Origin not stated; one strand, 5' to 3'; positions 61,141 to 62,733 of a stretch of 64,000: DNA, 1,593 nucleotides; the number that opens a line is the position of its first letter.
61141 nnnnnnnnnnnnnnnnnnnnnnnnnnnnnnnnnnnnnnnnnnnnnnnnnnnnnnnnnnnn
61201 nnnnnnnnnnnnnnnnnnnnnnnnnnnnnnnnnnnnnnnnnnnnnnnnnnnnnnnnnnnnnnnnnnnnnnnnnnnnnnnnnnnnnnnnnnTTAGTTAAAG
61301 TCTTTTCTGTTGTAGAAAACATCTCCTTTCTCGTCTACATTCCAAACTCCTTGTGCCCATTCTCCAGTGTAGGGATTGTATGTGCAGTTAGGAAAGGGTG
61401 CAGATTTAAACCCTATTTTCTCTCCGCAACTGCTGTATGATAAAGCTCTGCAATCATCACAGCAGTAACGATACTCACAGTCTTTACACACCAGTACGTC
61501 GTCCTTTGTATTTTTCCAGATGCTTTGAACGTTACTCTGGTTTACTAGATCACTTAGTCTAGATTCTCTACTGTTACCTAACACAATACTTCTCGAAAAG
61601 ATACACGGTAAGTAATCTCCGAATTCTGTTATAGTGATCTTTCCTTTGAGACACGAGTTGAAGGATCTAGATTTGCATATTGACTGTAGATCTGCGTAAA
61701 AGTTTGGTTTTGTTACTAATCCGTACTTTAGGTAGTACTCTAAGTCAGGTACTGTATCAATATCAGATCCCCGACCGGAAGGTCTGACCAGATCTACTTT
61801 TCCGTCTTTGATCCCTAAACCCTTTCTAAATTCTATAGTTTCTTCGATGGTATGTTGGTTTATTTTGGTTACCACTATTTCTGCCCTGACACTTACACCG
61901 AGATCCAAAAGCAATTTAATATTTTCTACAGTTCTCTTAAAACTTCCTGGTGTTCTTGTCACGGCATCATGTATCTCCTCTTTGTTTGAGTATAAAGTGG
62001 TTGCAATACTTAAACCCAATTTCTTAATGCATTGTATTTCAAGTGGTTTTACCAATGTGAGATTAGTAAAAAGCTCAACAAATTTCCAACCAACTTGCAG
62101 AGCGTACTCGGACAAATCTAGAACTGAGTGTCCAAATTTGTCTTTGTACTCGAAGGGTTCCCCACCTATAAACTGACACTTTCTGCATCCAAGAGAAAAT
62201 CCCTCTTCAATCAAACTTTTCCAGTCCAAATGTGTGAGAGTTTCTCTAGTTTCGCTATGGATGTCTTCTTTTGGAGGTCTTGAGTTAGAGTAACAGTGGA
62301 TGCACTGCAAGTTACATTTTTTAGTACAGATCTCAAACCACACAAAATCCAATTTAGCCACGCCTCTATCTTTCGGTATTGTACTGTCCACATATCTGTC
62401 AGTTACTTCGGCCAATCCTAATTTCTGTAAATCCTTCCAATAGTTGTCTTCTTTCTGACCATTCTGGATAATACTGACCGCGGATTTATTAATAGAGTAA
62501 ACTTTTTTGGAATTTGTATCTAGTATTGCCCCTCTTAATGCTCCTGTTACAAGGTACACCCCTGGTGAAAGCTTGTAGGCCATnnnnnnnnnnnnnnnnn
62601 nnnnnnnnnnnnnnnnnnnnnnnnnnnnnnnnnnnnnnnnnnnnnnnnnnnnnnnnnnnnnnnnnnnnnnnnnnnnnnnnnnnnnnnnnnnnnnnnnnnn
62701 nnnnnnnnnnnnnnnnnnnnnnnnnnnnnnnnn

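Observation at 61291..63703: Compact three-gene candidate RiPP cluster: Cys-rich precursor, HExxH protein, radical SAM/SPASM maturase with RRE.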

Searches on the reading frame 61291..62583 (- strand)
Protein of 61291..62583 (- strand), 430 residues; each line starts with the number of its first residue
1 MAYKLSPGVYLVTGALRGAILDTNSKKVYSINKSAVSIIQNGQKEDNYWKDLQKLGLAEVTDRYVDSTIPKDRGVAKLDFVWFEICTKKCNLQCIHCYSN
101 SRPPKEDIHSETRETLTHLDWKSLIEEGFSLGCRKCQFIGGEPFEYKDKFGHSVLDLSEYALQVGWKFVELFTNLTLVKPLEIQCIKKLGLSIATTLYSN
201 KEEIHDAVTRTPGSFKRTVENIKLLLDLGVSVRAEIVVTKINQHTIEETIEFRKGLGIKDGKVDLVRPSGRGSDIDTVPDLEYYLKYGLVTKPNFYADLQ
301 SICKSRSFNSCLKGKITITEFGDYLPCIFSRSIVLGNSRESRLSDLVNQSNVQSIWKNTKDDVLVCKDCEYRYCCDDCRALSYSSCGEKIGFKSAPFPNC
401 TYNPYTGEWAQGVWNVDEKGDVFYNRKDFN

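Call 3: search_protein_families(library=pfam, proteins=[window:61291-62583:-], max_evalue=1)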
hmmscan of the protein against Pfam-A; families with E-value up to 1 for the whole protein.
window:61291-62583:- (430 aa): 3 families
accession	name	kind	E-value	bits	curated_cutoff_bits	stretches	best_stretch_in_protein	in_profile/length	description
PF04055.27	Radical_SAM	-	4e-15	56.8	29.5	1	86-252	3-165/166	Radical SAM superfamily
PF13186.11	SPASM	-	1.9e-06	28.5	21.5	1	313-370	5-67/67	Iron-sulfur cluster-binding domain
PF13353.11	Fer4_12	-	0.049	14.4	22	1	87-150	12-70/137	4Fe-4S single cluster domain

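Call 4: search_protein_families(library=ncbifam, proteins=[window:61291-62583:-], max_evalue=1)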
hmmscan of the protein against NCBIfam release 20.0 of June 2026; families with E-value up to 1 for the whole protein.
window:61291-62583:- (430 aa): 58 families (the best 25 are shown)
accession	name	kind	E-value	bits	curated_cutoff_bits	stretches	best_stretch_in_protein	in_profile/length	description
TIGR04193.1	SPASM_w_grasp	equivalog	1.4e-27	97.1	175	1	287-411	215-334/342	grasp-with-spasm system SPASM domain peptide maturase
TIGR04545.1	rSAM_ahbD_hemeb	equivalog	3.9e-27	95.6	500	2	86-277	6-188/339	heme b synthase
TIGR04053.2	TIGR04053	equivalog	1.1e-23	84.1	395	2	85-279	13-199/366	TIGR04053 family radical SAM/SPASM domain-containing protein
TIGR04055.1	rSAM_NirJ2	equivalog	3.9e-23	82.5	500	2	86-276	6-184/326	putative heme d1 biosynthesis radical SAM protein NirJ2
NF045574.1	sacti_mat_StsB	exception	2.7e-21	76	625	1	68-387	84-404/466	StsB family radical SAM/SPASM domain sactipeptide maturase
NF012164.0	AlbA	equivalog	4.6e-20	71.5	850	1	83-378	117-411/442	subtilosin maturase AlbA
TIGR04251.1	SCM_rSAM_ScmF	equivalog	1.1e-18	67.8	400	1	86-275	10-191/353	SynChlorMet cassette radical SAM/SPASM protein ScmF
TIGR04546.1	rSAM_ahbC_deAc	equivalog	1.2e-18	67.1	650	1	86-274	45-221/390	12,18-didecarboxysiroheme deacetylase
NF050035.1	rSAM_WgK_link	exception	2.4e-18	66.3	650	2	86-283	15-201/367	radical SAM/SPASM peptide maturase WgkB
TIGR04051.1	rSAM_NirJ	equivalog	5.3e-16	58.5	515.45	1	87-273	9-183/354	heme d1 biosynthesis radical SAM protein NirJ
TIGR03977.1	rSAM_pair_HxsC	equivalog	9.8e-16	57.5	267.9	1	86-252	31-189/292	His-Xaa-Ser system radical SAM maturase HxsC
TIGR04347.1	pseudo_SAM_Halo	equivalog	1.1e-15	57.9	525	1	81-277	41-223/390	TIGR04347 family pseudo-SAM/SPASM protein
TIGR04054.1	rSAM_NirJ1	equivalog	1.5e-15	56.8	650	1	81-274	37-218/387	putative heme d1 biosynthesis radical SAM protein NirJ1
NF041298.1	rSAM_mat_DynA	equivalog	5.6e-15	55.2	450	2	87-252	8-173/356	dynobactin maturation radical SAM/SPASM protein DynA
TIGR04303.1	GeoRSP_rSAM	equivalog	2.7e-14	53.5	400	2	87-272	12-183/325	GeoRSP system radical SAM/SPASM protein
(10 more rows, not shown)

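Call 5: find_homologous_proteins(query=window:61291-62583:-)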
Query window:61291-62583:- (430 aa): 326 proteins with E <= 0.001 among 4346 candidates; the best 120 are listed.
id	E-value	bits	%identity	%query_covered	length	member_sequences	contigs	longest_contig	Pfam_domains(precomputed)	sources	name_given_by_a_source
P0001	5.8e-297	1003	100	100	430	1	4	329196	PF13186.12,PF04055.28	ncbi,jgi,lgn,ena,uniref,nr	ncbi:radical SAM protein [candidate division WWE3 bacterium]|uniref:Radical SAM protein n=1 Tax=cand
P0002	1.4e-156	540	55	99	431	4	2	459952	PF04055.28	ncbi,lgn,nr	ncbi:radical SAM protein [Patescibacteria group bacterium]|nr:radical SAM protein [Patescibacteria g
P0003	8.1e-152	524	59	83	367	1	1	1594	PF04055.28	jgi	-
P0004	2.2e-136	473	48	99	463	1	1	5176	PF04055.28,PF19238.6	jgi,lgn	-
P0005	1.4e-133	464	48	99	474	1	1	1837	PF04055.28,PF19238.6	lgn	-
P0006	9.8e-133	461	48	98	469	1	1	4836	PF13186.12,PF04055.28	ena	-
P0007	7.0e-132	459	47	99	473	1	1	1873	PF13186.12,PF04055.28,PF19238.6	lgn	-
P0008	1.8e-131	457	48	99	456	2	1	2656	PF13186.12,PF04055.28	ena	-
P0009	9.3e-131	455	48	99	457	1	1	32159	PF13186.12,PF04055.28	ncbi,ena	-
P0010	4.5e-130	453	47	98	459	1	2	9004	PF04055.28,PF19238.6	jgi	jgi:radical SAM protein with 4Fe4S-binding SPASM domain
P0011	3.7e-129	450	47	99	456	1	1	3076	PF13186.12,PF04055.28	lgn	-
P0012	7.1e-128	445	46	99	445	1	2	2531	PF13186.12,PF04055.28,PF19238.6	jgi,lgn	-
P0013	1.4e-127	444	47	99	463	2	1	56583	PF04055.28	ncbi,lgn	-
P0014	1.6e-126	441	45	98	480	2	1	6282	PF13186.12,PF04055.28,PF19238.6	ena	-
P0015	1.9e-126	441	46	100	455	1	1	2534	PF13186.12,PF04055.28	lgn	-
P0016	3.8e-126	440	45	99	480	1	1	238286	PF13186.12,PF04055.28,PF19238.6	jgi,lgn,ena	-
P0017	3.9e-126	440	48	99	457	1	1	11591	PF13186.12,PF04055.28,PF19238.6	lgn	-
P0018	4.4e-126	440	46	98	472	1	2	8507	PF04055.28,PF13353.12,PF19238.6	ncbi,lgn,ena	-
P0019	6.0e-126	439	44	99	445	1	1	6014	PF13186.12,PF04055.28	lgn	-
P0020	7.3e-126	439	45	98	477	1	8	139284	PF13186.12,PF04055.28,PF19238.6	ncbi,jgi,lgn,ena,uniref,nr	ncbi:hypothetical protein A2686_05265 [Candidatus Woesebacteria bacterium RIFCSPHIGHO2_01_FULL_38_10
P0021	1.0e-125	438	45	99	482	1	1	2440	PF13186.12,PF04055.28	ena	-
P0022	1.6e-125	438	46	99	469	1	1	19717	PF13186.12,PF04055.28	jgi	jgi:radical SAM protein with 4Fe4S-binding SPASM domain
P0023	2.0e-125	437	46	98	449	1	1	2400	PF13186.12,PF04055.28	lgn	-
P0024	2.3e-125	437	47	99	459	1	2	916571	PF04055.28,PF19238.6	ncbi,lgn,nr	ncbi:radical SAM protein [Candidatus Woesebacteria bacterium]|nr:radical SAM protein [Candidatus Woe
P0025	2.9e-125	437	46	98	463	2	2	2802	PF13186.12,PF04055.28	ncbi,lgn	-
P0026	3.9e-125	436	46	99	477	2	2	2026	PF13186.12,PF04055.28,PF19238.6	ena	-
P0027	5.8e-125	436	47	98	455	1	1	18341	PF13186.12,PF04055.28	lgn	-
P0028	6.7e-125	436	47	99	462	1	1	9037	PF04055.28,PF19238.6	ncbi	-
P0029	1.0e-124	435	46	99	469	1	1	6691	PF13186.12,PF04055.28,PF19238.6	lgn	-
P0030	1.9e-124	434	46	99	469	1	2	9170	PF13186.12,PF04055.28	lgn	-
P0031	2.6e-124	434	44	99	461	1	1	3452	PF04055.28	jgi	-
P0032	2.7e-124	434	44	98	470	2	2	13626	PF04055.28,PF19238.6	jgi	-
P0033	3.2e-124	433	45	100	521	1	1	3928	PF04055.28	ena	-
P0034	5.4e-124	433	45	98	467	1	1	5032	PF04055.28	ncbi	-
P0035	7.0e-124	432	45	98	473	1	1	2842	PF04055.28,PF19238.6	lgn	-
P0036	1.3e-123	431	45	98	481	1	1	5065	PF13186.12,PF04055.28,PF19238.6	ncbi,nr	ncbi:radical SAM protein [Candidatus Roizmanbacteria bacterium]|nr:radical SAM protein [Candidatus R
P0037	1.7e-123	431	43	98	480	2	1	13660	PF13186.12,PF04055.28,PF19238.6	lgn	-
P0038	2.0e-123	431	46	98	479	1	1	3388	PF13186.12,PF04055.28,PF19238.6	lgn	-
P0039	2.3e-123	431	45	98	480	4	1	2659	PF13186.12,PF04055.28,PF19238.6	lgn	-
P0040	2.4e-123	430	46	98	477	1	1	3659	PF13186.12,PF04055.28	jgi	jgi:radical SAM protein with 4Fe4S-binding SPASM domain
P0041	4.6e-123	430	46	99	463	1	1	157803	PF04055.28,PF19238.6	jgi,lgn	-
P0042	5.2e-123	429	46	99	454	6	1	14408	PF04055.28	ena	-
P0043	5.4e-123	429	44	98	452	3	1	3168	PF13186.12,PF04055.28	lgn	-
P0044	5.5e-123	429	44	98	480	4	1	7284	PF13186.12,PF04055.28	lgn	-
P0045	5.9e-123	429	44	99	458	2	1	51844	PF04055.28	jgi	jgi:radical SAM protein with 4Fe4S-binding SPASM domain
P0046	6.4e-123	429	45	99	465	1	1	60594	PF04055.28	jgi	jgi:radical SAM protein with 4Fe4S-binding SPASM domain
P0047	7.0e-123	429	45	98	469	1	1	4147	PF13186.12,PF04055.28,PF19238.6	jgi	jgi:radical SAM protein with 4Fe4S-binding SPASM domain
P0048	1.2e-122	428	46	99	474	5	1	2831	PF13186.12,PF04055.28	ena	-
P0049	1.5e-122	428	46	99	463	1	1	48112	PF04055.28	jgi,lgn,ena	-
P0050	1.7e-122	428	45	98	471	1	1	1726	PF13186.12,PF04055.28,PF19238.6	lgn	-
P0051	2.3e-122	427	43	99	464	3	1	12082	PF04055.28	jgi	jgi:radical SAM protein with 4Fe4S-binding SPASM domain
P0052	2.3e-122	427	44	98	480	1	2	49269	PF13186.12,PF04055.28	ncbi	-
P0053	2.5e-122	427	47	98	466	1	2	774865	PF13186.12,PF04055.28,PF19238.6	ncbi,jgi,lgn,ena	-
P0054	2.5e-122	427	45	100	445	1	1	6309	PF04055.28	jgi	jgi:radical SAM protein with 4Fe4S-binding SPASM domain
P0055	3.0e-122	427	46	99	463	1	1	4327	PF13186.12,PF04055.28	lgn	-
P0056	3.6e-122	427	46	99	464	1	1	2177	PF04055.28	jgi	jgi:radical SAM protein with 4Fe4S-binding SPASM domain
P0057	4.0e-122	426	44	98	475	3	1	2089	PF13186.12,PF04055.28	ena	-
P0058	4.3e-122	426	46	98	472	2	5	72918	PF13186.12,PF04055.28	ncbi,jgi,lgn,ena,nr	ncbi:radical SAM protein [Patescibacteria group bacterium]|nr:radical SAM protein [Patescibacteria g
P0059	5.6e-122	426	45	98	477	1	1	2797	PF13186.12,PF04055.28,PF19238.6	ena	-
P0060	5.7e-122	426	47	99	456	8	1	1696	PF13186.12,PF04055.28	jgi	jgi:radical SAM protein with 4Fe4S-binding SPASM domain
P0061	8.4e-122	425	45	97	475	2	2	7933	PF13186.12,PF04055.28,PF19238.6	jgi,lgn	-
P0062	1.1e-121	425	44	98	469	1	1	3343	PF13186.12,PF04055.28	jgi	jgi:radical SAM protein with 4Fe4S-binding SPASM domain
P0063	1.8e-121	424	47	99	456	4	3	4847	PF04055.28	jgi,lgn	jgi:radical SAM protein with 4Fe4S-binding SPASM domain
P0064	1.8e-121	424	46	99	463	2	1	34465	PF04055.28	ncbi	-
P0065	2.0e-121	424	46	99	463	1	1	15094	PF04055.28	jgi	jgi:radical SAM protein with 4Fe4S-binding SPASM domain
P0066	2.8e-121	424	45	98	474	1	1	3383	PF13186.12,PF04055.28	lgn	-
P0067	2.9e-121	424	48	95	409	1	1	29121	PF13186.12,PF04055.28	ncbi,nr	ncbi:MAG: radical SAM protein [candidate division WWE3 bacterium]|nr:radical SAM protein [candidate 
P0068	2.9e-121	424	46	98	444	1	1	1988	PF13186.12,PF04055.28,PF19238.6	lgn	-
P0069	2.9e-121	424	44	99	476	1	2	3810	PF13186.12,PF04055.28,PF19238.6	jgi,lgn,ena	-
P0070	3.0e-121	424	44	98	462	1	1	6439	PF13186.12,PF04055.28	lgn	-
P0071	4.5e-121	423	45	99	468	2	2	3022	PF13186.12,PF04055.28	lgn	-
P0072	5.0e-121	423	43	98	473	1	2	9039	PF13186.12,PF04055.28,PF19238.6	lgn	-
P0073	5.3e-121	423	46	99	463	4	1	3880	PF04055.28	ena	-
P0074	6.8e-121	422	46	99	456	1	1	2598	PF04055.28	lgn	-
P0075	7.4e-121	422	44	99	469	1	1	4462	PF13186.12,PF04055.28,PF19238.6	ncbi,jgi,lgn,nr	ncbi:MAG: Radical SAM protein [uncultured bacterium]|nr:MAG: Radical SAM protein [uncultured bacteri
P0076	7.9e-121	422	46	99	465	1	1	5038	PF04055.28,PF19238.6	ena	-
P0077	8.0e-121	422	45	99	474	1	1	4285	PF13186.12,PF04055.28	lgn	-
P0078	1.0e-120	422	44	99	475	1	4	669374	PF13186.12,PF04055.28,PF19238.6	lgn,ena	-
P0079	1.0e-120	422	44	98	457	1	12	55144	PF04055.28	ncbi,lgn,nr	ncbi:MAG: hypothetical protein BroJett021_51420 [Chloroflexota bacterium]|nr:radical SAM protein [Ca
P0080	1.1e-120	422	46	99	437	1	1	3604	PF13186.12,PF04055.28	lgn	-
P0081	1.5e-120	421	45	98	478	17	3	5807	PF04055.28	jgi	-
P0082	1.8e-120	421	44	98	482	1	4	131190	PF13186.12,PF04055.28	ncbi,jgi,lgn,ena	-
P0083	1.9e-120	421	45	99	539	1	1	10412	PF04055.28,PF19238.6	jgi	jgi:MoaA/NifB/PqqE/SkfB family radical SAM enzyme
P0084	2.1e-120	421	44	98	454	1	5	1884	PF04055.28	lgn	-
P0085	2.4e-120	421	44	98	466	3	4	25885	PF13186.12,PF04055.28,PF13353.12,PF19238.6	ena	-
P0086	2.6e-120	420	45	99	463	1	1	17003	PF04055.28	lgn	-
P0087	3.2e-120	420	44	98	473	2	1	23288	PF13186.12,PF04055.28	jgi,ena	-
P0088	4.7e-120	420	46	97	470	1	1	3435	PF13186.12,PF04055.28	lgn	-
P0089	4.9e-120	420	45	98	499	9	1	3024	PF04055.28,PF19238.6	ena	-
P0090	5.7e-120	419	43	98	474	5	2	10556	PF13186.12,PF04055.28,PF19238.6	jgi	jgi:radical SAM protein with 4Fe4S-binding SPASM domain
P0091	6.1e-120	419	43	98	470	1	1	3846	PF13186.12,PF04055.28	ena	-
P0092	6.9e-120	419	45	98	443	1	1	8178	PF13186.12,PF04055.28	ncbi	-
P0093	7.8e-120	419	44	99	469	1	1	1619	PF04055.28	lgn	-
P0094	1.0e-119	419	44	99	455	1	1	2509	PF04055.28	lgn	-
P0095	1.2e-119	418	44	98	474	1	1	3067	PF13186.12,PF04055.28,PF19238.6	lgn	-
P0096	1.5e-119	418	44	98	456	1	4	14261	PF04055.28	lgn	-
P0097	1.6e-119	418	44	98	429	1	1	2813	PF13186.12,PF04055.28,PF13353.12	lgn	-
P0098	1.6e-119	418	43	99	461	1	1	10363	PF13186.12,PF04055.28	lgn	-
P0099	1.7e-119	418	43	98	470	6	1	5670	PF13186.12,PF04055.28,PF19238.6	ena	-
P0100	1.8e-119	418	45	98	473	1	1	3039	PF13186.12,PF04055.28,PF19238.6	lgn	-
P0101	2.5e-119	417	44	98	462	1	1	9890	PF04055.28,PF13353.12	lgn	-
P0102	3.1e-119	417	44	98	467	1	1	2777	PF13186.12,PF04055.28,PF19238.6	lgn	-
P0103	3.7e-119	417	43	97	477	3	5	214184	PF13186.12,PF04055.28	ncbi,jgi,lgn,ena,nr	ncbi:radical SAM protein [Patescibacteria group bacterium]|nr:radical SAM protein [Patescibacteria g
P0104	5.1e-119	416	43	98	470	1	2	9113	PF13186.12,PF04055.28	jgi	jgi:radical SAM protein with 4Fe4S-binding SPASM domain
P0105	5.6e-119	416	46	97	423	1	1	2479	PF04055.28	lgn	-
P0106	5.9e-119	416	43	98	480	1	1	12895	PF13186.12,PF04055.28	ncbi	-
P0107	7.1e-119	416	43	98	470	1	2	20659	PF13186.12,PF04055.28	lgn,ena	-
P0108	8.3e-119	416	44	98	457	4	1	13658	PF04055.28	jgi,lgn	jgi:radical SAM protein with 4Fe4S-binding SPASM domain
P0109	9.7e-119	415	44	99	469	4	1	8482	PF13186.12,PF04055.28,PF19238.6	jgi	jgi:radical SAM protein with 4Fe4S-binding SPASM domain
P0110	1.1e-118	415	44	98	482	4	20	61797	PF13186.12,PF04055.28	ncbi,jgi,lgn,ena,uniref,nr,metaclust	ncbi:MAG: Radical SAM domain protein [Candidatus Amesbacteria bacterium GW2011_GWB1_47_26]|uniref:Ra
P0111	1.1e-118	415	46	98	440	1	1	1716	PF13186.12,PF04055.28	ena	-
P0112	1.2e-118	415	43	98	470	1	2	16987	PF13186.12,PF04055.28,PF19238.6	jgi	-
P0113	1.4e-118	415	44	98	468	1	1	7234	PF13186.12,PF04055.28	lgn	-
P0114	1.5e-118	415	43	98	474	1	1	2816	PF13186.12,PF04055.28,PF19238.6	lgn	-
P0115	2.0e-118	414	43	98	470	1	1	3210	PF13186.12,PF04055.28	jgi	-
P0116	2.2e-118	414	44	98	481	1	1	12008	PF13186.12,PF04055.28,PF19238.6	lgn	-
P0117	4.5e-118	413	45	98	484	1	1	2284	PF13186.12,PF04055.28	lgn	-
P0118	5.2e-118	413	43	98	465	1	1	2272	PF13186.12,PF04055.28,PF19238.6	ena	-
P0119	5.4e-118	413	43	98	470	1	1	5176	PF13186.12,PF04055.28,PF19238.6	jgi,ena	-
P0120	8.0e-118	412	44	98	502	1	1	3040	PF13186.12,PF04055.28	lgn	-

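Call 7: find_encoding_contigs(protein=P0002, flank=4000, max_places=2)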
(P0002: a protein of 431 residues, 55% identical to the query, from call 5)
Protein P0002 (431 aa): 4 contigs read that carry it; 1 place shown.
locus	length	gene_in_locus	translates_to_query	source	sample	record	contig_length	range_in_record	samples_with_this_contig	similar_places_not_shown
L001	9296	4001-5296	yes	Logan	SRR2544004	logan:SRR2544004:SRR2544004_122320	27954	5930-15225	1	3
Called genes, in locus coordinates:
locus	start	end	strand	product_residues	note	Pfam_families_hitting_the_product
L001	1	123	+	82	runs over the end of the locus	-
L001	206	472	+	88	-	-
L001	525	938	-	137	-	PF00072:Response_reg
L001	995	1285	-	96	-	PF12647:RNHCP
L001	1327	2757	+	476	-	PF13185:GAF_2, PF13492:GAF_3, PF00512:HisKA, PF02518:HATPase_c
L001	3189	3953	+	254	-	-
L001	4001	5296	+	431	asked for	PF04055:Radical_SAM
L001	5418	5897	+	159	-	PF20329:DUF6624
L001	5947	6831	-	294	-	PF06750:A24_N_bact, PF01478:Peptidase_A24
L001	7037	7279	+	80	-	PF12647:RNHCP (weak)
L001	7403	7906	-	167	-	PF07963:N_methyl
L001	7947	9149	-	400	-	PF28597:T2SSF_N, PF00482:T2SSF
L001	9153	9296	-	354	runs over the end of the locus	PF00437:T2SSE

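Call 8: find_encoding_contigs(protein=P0020, flank=4000, max_places=2)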
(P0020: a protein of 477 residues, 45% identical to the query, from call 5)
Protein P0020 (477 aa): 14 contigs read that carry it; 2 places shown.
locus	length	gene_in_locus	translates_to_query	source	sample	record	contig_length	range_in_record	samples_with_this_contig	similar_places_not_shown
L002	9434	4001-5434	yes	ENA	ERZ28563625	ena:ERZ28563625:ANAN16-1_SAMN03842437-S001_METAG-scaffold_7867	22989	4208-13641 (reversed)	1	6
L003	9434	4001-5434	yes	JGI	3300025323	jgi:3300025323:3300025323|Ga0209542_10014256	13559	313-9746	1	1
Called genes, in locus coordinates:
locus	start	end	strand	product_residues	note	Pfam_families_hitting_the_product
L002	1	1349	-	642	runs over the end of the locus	PF22842:Pel9A-like_beta_helix, PF13229:Beta_helix (weak), PF08480:Disaggr_assoc (weak), PF18895:T4SS_pilin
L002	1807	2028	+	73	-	PF12728:HTH_17, PF00376:MerR (weak), PF13411:MerR_1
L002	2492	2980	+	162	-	-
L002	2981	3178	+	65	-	-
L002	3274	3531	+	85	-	-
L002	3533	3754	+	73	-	PF10049:DUF2283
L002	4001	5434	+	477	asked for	PF04055:Radical_SAM, PF19238:Radical_SAM_2 (faint), PF13186:SPASM (weak)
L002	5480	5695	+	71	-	-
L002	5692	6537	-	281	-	-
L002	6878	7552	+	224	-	PF01797:Y1_Tnp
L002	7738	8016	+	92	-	-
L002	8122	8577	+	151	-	-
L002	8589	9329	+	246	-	-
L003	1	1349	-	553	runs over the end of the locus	?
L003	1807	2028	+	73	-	PF12728:HTH_17, PF00376:MerR (weak), PF13411:MerR_1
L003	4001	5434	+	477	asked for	PF04055:Radical_SAM, PF19238:Radical_SAM_2 (faint), PF13186:SPASM (weak)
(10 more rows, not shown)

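Call 9: find_encoding_contigs(protein=P0024, flank=4000, max_places=2)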
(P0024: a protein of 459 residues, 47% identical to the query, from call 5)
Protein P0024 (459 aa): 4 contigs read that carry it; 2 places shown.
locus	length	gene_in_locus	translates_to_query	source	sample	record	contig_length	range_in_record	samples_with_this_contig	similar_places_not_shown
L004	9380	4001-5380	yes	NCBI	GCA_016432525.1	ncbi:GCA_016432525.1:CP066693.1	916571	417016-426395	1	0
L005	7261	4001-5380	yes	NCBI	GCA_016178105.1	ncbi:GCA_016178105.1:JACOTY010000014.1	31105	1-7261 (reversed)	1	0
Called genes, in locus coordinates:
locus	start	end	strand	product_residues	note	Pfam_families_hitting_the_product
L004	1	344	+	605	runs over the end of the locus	PF00005:ABC_tran, PF13304:AAA_21 (faint)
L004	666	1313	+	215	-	PF01564:Spermine_synth, PF13847:Methyltransf_31 (weak), PF13649:Methyltransf_25 (weak)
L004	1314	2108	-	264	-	PF01061:ABC2_membrane, PF12679:ABC2_membrane_2 (weak), PF12698:ABC2_membrane_3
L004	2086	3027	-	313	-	PF00005:ABC_tran, PF13304:AAA_21 (weak)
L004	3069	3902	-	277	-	-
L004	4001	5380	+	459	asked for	PF04055:Radical_SAM, PF19238:Radical_SAM_2 (faint)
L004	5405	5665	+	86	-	-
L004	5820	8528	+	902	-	PF07517:SecA_DEAD, PF01043:SecA_PP_bind, PF21090:P-loop_SecA, PF07516:SecA_SW, PF02810:SEC-C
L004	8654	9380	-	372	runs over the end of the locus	-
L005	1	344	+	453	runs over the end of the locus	PF00005:ABC_tran, PF13304:AAA_21 (faint), PF19263:DUF5906 (faint)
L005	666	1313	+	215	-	PF01564:Spermine_synth, PF13847:Methyltransf_31 (weak), PF13649:Methyltransf_25 (weak)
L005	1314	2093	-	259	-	PF01061:ABC2_membrane, PF12679:ABC2_membrane_2 (weak), PF12698:ABC2_membrane_3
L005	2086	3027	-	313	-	PF00005:ABC_tran, PF13304:AAA_21 (weak)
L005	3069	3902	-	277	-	-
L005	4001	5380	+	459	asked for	PF04055:Radical_SAM, PF19238:Radical_SAM_2 (faint)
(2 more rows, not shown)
